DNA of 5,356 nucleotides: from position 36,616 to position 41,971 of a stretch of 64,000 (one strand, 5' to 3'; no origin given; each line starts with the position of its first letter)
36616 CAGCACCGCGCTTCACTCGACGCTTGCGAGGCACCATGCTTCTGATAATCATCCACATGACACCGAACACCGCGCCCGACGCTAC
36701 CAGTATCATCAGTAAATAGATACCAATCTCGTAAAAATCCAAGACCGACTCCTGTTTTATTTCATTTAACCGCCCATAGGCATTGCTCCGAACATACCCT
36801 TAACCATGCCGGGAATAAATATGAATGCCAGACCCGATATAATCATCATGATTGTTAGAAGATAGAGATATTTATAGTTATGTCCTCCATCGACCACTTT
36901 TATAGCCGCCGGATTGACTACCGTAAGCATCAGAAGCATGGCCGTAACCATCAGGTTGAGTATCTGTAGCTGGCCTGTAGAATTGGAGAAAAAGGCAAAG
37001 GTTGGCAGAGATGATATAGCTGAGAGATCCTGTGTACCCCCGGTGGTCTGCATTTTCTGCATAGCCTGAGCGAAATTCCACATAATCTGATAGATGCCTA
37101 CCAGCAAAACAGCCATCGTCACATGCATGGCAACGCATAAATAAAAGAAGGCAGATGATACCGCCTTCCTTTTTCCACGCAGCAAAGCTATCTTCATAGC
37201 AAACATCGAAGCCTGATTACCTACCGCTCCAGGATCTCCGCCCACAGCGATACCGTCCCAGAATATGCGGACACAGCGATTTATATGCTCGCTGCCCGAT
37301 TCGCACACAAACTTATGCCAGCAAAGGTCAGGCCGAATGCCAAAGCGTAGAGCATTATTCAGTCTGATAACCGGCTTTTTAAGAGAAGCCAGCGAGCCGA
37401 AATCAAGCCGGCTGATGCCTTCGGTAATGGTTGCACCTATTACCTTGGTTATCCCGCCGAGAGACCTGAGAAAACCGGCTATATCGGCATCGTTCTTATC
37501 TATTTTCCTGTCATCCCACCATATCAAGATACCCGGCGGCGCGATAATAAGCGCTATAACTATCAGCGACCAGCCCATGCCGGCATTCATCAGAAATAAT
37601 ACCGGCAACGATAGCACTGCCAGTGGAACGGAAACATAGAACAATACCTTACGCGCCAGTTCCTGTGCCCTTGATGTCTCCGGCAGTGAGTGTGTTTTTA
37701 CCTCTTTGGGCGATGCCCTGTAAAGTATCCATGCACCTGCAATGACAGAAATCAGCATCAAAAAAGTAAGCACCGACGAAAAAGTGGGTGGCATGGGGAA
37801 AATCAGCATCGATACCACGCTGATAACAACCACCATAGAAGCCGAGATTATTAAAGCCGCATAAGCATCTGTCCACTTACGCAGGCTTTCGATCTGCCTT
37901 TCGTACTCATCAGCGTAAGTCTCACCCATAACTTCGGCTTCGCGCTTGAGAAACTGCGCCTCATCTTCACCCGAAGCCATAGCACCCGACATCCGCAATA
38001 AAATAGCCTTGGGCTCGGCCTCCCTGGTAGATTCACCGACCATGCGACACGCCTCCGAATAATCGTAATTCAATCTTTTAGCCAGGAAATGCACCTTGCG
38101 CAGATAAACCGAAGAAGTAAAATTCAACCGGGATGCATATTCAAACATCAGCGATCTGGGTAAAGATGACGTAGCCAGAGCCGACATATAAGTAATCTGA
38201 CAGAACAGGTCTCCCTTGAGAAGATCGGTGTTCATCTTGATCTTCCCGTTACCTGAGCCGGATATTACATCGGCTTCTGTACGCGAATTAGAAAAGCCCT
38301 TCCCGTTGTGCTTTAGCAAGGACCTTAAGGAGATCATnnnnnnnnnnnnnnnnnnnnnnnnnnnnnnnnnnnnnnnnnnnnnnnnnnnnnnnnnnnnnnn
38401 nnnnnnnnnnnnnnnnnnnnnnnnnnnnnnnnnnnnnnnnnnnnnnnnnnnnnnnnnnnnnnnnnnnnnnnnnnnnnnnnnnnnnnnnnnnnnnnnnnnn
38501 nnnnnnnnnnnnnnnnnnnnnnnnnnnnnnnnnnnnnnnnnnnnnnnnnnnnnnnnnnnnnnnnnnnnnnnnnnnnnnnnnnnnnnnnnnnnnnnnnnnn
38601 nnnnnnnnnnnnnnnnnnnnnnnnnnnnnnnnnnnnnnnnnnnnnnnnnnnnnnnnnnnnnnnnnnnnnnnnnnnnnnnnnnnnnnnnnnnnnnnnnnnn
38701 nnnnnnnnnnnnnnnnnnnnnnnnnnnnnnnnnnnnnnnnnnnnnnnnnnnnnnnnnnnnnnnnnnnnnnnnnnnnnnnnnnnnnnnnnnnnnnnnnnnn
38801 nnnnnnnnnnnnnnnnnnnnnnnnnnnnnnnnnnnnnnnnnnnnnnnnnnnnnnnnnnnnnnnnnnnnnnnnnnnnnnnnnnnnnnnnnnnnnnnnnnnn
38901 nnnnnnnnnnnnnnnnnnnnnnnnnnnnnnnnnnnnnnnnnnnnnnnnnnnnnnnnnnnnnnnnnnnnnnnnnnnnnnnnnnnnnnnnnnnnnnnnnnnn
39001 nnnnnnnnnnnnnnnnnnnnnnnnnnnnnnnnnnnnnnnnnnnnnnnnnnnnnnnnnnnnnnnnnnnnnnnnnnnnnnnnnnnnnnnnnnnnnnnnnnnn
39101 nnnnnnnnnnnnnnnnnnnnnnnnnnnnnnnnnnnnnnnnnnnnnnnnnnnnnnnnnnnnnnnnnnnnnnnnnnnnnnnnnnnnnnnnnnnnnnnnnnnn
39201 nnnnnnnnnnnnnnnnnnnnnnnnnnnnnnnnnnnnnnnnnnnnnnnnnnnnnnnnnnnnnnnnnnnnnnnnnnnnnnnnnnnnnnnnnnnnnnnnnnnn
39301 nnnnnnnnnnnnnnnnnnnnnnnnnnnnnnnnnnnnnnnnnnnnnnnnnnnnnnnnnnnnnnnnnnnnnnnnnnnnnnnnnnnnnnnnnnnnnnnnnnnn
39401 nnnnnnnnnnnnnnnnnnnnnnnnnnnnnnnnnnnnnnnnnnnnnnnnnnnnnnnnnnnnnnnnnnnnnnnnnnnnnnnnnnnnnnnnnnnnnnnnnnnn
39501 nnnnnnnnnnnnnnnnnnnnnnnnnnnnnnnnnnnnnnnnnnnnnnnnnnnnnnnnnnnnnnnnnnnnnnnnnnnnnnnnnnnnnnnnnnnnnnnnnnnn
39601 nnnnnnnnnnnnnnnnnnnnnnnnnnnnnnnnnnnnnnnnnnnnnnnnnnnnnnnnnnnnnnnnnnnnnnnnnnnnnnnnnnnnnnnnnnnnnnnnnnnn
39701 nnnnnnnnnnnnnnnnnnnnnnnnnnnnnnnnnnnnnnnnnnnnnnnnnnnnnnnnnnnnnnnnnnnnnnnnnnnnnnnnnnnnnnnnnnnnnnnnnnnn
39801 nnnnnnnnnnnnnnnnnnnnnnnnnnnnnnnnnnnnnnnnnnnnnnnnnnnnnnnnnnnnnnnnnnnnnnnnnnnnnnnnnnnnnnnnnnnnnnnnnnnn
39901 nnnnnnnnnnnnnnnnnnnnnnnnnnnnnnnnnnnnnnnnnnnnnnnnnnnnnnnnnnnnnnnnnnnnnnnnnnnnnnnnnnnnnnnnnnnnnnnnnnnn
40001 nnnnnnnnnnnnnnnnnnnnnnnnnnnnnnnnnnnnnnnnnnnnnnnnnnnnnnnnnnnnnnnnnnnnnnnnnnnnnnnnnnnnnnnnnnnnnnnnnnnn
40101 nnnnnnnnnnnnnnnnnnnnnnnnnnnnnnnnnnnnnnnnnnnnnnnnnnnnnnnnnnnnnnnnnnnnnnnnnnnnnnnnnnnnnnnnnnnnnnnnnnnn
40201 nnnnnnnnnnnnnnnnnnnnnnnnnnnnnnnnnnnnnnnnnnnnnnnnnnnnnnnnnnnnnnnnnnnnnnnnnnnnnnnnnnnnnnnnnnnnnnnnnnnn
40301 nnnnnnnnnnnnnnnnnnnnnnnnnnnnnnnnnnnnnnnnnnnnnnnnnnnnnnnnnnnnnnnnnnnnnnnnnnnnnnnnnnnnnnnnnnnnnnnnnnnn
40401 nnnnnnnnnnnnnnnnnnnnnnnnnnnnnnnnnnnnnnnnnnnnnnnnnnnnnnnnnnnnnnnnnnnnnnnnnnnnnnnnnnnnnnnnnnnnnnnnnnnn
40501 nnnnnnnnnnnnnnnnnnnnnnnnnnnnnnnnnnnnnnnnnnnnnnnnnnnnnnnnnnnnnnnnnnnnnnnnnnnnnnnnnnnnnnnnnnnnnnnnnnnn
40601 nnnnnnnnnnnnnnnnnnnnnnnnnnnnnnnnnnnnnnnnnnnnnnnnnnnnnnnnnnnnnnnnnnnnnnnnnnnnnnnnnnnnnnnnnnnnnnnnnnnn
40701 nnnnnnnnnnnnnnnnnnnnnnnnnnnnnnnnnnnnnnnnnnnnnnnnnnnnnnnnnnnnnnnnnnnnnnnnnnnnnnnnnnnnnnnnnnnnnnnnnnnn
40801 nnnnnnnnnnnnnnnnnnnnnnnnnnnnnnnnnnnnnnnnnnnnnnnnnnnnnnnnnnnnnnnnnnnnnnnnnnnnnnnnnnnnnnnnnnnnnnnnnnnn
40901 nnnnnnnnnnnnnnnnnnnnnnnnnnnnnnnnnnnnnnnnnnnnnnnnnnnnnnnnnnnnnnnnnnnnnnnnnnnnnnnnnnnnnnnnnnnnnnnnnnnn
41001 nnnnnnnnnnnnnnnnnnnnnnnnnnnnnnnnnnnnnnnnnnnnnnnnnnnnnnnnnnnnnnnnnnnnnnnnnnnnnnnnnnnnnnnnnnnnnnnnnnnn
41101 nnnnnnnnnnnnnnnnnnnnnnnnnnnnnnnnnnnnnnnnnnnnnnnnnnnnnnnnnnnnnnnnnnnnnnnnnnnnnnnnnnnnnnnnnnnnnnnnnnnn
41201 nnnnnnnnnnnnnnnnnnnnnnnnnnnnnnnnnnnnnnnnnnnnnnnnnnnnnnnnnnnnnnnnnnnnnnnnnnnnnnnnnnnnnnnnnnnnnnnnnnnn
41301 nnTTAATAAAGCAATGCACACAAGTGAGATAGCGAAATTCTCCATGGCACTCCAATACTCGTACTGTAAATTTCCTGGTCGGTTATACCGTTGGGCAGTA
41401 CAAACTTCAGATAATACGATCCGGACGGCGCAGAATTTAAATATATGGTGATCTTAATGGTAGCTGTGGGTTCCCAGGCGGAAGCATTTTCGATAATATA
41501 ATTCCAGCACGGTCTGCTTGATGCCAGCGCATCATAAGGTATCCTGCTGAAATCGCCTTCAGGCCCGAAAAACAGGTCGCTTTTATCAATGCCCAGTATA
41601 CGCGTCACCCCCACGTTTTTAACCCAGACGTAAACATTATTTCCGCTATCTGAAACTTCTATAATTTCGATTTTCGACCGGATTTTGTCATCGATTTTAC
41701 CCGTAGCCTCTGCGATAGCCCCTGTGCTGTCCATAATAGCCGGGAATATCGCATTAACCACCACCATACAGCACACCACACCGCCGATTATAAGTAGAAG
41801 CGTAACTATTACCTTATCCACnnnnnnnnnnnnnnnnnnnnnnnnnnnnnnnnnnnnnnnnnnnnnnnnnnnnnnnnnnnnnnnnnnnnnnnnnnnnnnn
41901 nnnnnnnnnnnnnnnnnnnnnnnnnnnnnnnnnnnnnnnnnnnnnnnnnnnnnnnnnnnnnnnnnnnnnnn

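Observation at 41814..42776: Coiled-coil/acidic protein occupying the arlCDE/arlX slot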

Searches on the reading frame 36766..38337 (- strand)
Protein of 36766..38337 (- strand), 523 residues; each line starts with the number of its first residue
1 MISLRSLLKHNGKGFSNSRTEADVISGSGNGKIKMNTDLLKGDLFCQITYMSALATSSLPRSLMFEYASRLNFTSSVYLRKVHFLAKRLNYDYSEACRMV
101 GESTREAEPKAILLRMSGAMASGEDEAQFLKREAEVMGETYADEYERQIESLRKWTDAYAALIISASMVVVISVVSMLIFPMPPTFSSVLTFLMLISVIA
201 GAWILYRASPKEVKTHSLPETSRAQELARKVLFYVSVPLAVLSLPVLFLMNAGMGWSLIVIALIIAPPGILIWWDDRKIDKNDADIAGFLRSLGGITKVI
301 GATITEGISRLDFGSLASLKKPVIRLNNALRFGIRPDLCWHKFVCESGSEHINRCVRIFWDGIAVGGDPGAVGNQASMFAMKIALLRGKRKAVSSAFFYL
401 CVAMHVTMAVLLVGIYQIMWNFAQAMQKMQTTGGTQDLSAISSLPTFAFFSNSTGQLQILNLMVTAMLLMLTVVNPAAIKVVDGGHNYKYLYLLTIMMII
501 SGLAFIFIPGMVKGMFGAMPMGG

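Call 3: search_protein_families(library=pfam, proteins=[window:36766-38337:-], max_evalue=1)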
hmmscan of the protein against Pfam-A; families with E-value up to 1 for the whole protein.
window:36766-38337:- (523 aa): 4 families
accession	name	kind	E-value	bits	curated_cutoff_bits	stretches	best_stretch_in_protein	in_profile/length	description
PF00482.28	T2SSF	-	0.0027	18.1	25.2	1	94-172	49-123/125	Type II secretion system (T2SS), protein F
PF19113.5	DUF5799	-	0.14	13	26.2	1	104-158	87-143/148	Family of unknown function (DUF5799)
PF11026.13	DUF2721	-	0.16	12.3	28.3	1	112-202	14-106/129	Protein of unknown function (DUF2721)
PF07787.17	TMEM43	-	0.18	11.5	23.3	1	162-207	194-249/250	Transmembrane protein 43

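Call 4: search_protein_families(library=ncbifam, proteins=[window:36766-38337:-], max_evalue=1)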
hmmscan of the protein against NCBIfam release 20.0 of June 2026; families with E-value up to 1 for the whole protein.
window:36766-38337:- (523 aa): 3 families
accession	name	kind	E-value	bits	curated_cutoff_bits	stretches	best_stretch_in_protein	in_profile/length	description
NF004703.2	PRK06041.1-1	equivalog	8.4e-123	410.5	570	1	37-517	33-522/525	archaellar assembly protein ArlJ/FlaJ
NF004705.1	PRK06041.1-3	equivalog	1.9e-69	234.8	400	1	47-518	10-464/465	archaellar assembly protein ArlJ/FlaJ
NF004704.2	PRK06041.1-2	equivalog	1.2e-45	156.2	550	1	44-512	79-550/555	archaellar assembly protein ArlJ/FlaJ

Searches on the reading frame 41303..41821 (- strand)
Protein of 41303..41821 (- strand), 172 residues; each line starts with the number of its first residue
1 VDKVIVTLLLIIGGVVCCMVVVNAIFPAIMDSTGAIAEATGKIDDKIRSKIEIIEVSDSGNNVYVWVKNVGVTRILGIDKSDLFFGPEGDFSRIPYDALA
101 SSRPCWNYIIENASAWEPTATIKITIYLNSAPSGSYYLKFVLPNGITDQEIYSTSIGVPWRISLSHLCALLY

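Call 3: search_protein_families(library=pfam, proteins=[window:41303-41821:-], max_evalue=1)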
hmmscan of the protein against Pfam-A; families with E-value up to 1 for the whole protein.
window:41303-41821:- (172 aa): 3 families
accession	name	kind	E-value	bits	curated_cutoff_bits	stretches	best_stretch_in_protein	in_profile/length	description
PF01917.21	Arch_flagellin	-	5.4e-06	27.3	29.5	1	19-147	14-157/162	Archaebacterial flagellin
PF11589.14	DUF3244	-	0.16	12.4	25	1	119-145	62-88/96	Domain of unknown function (DUF3244)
PF17009.10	DUF5090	-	0.21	12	27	1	34-76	12-54/187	Domain of unknown function (DUF5090)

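Call 4: search_protein_families(library=ncbifam, proteins=[window:41303-41821:-], max_evalue=1)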
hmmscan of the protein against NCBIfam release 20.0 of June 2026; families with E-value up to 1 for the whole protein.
window:41303-41821:- (172 aa): 3 families
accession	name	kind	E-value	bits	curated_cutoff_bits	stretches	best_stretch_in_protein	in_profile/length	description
NF052591.1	ArlG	equivalog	7.6e-08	32.5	110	1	4-141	5-138/148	archaellum stator protein ArlG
NF046074.1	UpsB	equivalog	0.012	15.7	70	1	15-66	16-68/126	pilin subunit UpsB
NF049997.1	LiaG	equivalog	0.075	12.2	285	1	1-65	1-60/286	LiaG family protein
